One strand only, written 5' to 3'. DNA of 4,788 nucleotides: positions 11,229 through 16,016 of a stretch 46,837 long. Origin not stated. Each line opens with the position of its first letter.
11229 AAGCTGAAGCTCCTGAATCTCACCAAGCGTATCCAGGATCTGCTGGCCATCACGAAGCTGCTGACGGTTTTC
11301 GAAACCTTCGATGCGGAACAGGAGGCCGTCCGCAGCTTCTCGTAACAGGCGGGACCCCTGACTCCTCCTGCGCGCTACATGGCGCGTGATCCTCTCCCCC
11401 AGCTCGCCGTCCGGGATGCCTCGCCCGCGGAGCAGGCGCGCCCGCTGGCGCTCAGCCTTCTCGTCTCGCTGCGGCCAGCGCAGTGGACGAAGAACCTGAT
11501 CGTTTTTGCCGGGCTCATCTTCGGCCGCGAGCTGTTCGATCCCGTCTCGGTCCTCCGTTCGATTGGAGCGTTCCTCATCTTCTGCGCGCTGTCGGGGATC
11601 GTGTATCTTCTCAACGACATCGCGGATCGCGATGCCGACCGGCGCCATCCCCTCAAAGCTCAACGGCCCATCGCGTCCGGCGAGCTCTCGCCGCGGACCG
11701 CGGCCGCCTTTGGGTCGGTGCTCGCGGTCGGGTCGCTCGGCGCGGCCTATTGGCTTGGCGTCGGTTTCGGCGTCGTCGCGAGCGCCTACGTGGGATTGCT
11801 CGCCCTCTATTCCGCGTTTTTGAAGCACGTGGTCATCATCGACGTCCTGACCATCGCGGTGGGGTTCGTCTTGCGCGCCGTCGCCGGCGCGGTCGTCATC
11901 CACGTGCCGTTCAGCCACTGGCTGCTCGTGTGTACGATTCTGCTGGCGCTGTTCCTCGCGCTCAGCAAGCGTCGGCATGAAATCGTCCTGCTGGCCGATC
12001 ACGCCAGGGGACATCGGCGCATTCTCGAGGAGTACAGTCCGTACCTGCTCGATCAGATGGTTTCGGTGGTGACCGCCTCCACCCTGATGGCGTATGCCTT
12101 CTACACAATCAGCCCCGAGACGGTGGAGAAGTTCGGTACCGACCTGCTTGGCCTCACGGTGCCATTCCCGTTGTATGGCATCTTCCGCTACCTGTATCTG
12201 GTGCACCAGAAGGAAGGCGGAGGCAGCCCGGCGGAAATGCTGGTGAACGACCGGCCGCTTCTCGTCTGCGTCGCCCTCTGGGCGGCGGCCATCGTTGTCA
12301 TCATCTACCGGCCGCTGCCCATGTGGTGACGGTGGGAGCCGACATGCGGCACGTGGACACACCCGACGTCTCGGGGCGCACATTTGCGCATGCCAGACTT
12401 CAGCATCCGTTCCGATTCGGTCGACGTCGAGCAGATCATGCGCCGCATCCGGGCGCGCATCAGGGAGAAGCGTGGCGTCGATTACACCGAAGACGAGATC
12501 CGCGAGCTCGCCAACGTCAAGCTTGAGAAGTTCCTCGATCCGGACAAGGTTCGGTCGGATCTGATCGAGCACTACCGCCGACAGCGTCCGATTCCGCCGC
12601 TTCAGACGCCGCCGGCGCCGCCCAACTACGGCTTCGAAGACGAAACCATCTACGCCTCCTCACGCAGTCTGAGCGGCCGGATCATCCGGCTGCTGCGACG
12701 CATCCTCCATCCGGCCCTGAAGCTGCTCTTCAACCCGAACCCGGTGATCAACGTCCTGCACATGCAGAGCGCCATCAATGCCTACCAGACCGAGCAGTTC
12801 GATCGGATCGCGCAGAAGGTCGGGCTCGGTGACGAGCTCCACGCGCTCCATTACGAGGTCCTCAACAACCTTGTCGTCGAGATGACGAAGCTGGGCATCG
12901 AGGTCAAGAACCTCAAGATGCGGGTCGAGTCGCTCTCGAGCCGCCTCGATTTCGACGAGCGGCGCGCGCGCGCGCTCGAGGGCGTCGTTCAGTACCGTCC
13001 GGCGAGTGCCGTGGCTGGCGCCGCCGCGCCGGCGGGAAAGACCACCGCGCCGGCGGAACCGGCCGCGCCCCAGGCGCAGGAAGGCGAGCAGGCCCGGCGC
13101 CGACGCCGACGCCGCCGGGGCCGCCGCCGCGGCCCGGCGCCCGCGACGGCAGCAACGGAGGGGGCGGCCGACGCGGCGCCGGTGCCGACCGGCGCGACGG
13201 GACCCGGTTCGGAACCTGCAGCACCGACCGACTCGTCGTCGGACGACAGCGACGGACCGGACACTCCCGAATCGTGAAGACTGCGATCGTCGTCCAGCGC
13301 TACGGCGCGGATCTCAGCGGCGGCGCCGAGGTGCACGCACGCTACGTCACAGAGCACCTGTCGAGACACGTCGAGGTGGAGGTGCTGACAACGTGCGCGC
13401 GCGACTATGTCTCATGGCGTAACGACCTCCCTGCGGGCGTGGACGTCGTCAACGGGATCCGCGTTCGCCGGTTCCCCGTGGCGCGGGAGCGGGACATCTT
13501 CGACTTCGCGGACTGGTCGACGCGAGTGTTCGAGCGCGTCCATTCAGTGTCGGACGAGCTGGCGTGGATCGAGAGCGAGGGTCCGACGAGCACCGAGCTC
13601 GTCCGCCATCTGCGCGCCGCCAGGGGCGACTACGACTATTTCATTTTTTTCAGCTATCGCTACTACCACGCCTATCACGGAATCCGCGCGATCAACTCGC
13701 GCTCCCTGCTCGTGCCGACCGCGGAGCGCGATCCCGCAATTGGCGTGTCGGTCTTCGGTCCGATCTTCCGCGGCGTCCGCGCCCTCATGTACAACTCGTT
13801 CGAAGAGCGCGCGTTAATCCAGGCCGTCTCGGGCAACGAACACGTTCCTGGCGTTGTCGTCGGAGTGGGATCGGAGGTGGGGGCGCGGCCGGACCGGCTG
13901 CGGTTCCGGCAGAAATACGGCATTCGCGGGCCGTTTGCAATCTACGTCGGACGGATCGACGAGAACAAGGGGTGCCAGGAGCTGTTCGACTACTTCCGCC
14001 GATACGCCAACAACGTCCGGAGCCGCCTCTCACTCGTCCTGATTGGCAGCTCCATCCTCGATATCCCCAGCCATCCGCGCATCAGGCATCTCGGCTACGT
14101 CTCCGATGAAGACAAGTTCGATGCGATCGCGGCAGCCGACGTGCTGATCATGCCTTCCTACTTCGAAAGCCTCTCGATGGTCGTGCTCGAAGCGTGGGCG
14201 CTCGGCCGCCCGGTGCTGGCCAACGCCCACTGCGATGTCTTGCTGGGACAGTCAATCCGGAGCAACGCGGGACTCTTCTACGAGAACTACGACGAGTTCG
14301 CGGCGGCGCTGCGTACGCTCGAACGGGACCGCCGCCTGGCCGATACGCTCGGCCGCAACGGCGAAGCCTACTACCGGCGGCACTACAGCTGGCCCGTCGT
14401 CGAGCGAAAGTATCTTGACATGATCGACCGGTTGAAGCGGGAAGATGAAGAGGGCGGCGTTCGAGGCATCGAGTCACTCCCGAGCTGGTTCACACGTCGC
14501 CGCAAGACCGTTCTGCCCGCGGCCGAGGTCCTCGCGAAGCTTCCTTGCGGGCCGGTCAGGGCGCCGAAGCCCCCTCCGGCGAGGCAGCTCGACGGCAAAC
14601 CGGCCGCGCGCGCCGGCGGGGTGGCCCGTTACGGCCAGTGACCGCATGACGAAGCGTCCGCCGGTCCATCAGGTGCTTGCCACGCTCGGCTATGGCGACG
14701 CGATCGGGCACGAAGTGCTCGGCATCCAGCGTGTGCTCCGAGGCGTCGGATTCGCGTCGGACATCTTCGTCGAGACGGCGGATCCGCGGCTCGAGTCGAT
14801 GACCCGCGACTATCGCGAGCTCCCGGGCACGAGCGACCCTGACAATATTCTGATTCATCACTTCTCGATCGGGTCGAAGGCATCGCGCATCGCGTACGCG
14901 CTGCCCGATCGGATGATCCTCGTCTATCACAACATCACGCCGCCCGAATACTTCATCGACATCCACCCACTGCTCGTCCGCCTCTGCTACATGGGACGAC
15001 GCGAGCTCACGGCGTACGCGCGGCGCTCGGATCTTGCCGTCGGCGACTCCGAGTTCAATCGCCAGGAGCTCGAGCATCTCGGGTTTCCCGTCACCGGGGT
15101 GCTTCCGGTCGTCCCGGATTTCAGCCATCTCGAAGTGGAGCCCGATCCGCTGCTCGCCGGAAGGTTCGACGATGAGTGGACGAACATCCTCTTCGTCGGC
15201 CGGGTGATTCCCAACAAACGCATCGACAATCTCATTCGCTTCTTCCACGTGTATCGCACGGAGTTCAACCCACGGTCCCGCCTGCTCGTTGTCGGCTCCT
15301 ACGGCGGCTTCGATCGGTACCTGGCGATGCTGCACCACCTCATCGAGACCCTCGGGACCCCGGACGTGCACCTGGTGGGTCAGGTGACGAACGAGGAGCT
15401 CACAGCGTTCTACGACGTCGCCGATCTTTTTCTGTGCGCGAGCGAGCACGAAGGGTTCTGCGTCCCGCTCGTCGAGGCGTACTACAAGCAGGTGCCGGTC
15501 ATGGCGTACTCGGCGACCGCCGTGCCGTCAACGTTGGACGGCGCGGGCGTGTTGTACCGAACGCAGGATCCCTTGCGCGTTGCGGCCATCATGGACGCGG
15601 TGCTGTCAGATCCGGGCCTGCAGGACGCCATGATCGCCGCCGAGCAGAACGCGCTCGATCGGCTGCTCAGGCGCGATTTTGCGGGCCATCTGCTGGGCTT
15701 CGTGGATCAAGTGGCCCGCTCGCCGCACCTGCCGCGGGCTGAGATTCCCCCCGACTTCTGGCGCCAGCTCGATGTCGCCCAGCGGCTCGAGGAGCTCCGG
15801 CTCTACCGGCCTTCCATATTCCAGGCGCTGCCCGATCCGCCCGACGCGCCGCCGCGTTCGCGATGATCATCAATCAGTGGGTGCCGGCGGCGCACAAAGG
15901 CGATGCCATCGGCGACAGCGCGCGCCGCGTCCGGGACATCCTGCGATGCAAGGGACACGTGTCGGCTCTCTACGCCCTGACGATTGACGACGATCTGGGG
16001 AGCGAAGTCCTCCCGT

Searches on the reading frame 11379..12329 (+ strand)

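Call 61: search_protein_families(library=pfam, proteins=[window:11379-12329:+], max_evalue=0.00001)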
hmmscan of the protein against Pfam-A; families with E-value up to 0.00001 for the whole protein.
window:11379-12329:+ (316 aa): 1 family
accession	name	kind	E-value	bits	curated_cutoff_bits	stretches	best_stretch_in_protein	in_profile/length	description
PF01040.23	UbiA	-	3.5e-25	89.2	34.2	1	43-280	6-237/250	UbiA prenyltransferase family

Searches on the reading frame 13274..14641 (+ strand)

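Call 61: search_protein_families(library=pfam, proteins=[window:13274-14641:+], max_evalue=0.00001)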
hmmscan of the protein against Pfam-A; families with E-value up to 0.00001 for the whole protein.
window:13274-14641:+ (455 aa): 3 families
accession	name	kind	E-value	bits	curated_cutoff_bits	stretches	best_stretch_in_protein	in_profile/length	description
PF00534.26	Glycos_transf_1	-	3.3e-19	69.5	26.4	1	210-364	4-170/172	Glycosyl transferases group 1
PF13692.12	Glyco_trans_1_4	-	2e-17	64.2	27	1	222-350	4-140/142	Glycosyl transferases group 1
PF13524.12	Glyco_trans_1_2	-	2.4e-06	28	25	1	253-373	16-135/144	Glycosyl transferase-like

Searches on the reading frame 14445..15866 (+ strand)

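Call 61: search_protein_families(library=pfam, proteins=[window:14445-15866:+], max_evalue=0.00001)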
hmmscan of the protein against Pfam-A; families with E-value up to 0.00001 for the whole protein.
window:14445-15866:+ (473 aa): 2 families
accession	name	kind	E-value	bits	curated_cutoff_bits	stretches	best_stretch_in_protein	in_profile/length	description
PF00534.26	Glycos_transf_1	-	3.3e-19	69.5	26.4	1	247-400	17-169/172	Glycosyl transferases group 1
PF13692.12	Glyco_trans_1_4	-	2.1e-16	60.9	27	1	247-389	3-142/142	Glycosyl transferases group 1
